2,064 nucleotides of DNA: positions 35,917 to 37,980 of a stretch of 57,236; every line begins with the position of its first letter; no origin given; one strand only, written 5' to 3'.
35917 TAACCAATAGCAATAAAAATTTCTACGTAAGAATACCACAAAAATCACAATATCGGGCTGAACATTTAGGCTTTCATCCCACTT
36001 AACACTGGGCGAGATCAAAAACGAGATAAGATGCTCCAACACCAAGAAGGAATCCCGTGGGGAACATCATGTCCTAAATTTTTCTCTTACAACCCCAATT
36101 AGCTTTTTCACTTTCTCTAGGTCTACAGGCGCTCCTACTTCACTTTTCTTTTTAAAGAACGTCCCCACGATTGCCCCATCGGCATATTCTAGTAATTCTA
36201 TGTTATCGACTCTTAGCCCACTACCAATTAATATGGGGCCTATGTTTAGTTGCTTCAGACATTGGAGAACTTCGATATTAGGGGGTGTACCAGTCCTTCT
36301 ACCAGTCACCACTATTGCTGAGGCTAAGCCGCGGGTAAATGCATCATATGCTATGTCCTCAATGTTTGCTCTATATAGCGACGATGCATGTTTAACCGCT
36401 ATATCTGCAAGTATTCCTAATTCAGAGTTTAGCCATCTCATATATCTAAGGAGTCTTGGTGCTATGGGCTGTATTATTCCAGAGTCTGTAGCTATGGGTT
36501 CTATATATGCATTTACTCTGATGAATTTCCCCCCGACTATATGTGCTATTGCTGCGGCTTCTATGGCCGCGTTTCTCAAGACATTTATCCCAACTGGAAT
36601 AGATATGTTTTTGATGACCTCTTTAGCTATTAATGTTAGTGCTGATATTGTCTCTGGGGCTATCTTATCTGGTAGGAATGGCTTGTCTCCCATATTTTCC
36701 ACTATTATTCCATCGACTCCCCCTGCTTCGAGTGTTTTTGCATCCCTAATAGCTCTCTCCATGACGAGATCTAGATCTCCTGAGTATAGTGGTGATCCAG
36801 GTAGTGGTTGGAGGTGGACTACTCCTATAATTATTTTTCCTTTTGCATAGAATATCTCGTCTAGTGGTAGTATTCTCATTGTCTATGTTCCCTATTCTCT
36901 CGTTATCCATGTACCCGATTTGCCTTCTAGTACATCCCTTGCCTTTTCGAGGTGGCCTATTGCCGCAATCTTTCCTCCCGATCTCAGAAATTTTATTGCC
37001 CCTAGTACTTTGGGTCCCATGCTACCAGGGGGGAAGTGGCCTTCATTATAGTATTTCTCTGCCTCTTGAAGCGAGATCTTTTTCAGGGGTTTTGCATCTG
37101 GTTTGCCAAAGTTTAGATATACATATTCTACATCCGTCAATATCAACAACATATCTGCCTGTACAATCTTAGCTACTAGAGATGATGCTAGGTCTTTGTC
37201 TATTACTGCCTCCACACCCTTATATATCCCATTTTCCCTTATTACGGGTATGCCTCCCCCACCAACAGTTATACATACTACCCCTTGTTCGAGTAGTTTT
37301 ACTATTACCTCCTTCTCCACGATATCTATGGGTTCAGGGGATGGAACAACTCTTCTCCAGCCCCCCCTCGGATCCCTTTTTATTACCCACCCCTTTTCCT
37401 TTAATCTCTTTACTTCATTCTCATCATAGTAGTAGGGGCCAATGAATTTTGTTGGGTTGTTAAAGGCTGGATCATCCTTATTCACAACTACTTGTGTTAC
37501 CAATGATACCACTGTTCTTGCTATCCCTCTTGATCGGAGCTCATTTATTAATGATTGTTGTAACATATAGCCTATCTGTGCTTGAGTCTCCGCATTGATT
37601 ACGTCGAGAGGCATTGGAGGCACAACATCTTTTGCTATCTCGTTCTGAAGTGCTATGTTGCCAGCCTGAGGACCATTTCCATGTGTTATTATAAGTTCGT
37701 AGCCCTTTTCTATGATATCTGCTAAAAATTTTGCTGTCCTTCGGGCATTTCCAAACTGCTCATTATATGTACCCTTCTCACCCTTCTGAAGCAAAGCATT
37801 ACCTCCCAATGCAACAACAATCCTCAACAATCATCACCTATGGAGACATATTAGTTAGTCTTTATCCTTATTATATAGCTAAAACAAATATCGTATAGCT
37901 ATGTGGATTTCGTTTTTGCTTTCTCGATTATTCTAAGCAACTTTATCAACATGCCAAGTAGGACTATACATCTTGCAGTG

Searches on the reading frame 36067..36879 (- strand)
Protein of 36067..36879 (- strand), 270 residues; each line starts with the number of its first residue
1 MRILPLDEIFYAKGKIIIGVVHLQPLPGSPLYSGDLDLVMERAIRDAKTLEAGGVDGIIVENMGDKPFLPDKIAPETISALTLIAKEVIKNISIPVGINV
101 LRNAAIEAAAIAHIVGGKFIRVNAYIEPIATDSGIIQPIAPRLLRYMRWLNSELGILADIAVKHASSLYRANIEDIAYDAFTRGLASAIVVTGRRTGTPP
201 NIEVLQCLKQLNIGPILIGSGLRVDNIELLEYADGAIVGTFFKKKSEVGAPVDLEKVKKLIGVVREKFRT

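Call 10: search_protein_families(library=pfam, proteins=[window:36067-36879:-], max_evalue=0.001)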
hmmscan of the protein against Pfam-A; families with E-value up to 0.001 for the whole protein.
window:36067-36879:- (270 aa): 1 family
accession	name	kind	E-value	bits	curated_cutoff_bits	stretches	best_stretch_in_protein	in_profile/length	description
PF03437.21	BtpA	-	3e-82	276.3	30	1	15-264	3-252/254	BtpA family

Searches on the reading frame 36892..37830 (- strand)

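Call 10: search_protein_families(library=pfam, proteins=[window:36892-37830:-], max_evalue=0.001)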
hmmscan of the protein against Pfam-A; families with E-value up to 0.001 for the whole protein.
window:36892-37830:- (312 aa): 1 family
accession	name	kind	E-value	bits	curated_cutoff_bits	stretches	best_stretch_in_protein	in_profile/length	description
PF00696.33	AA_kinase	-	3.7e-31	109.1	24.9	1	3-286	2-227/234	Amino acid kinase family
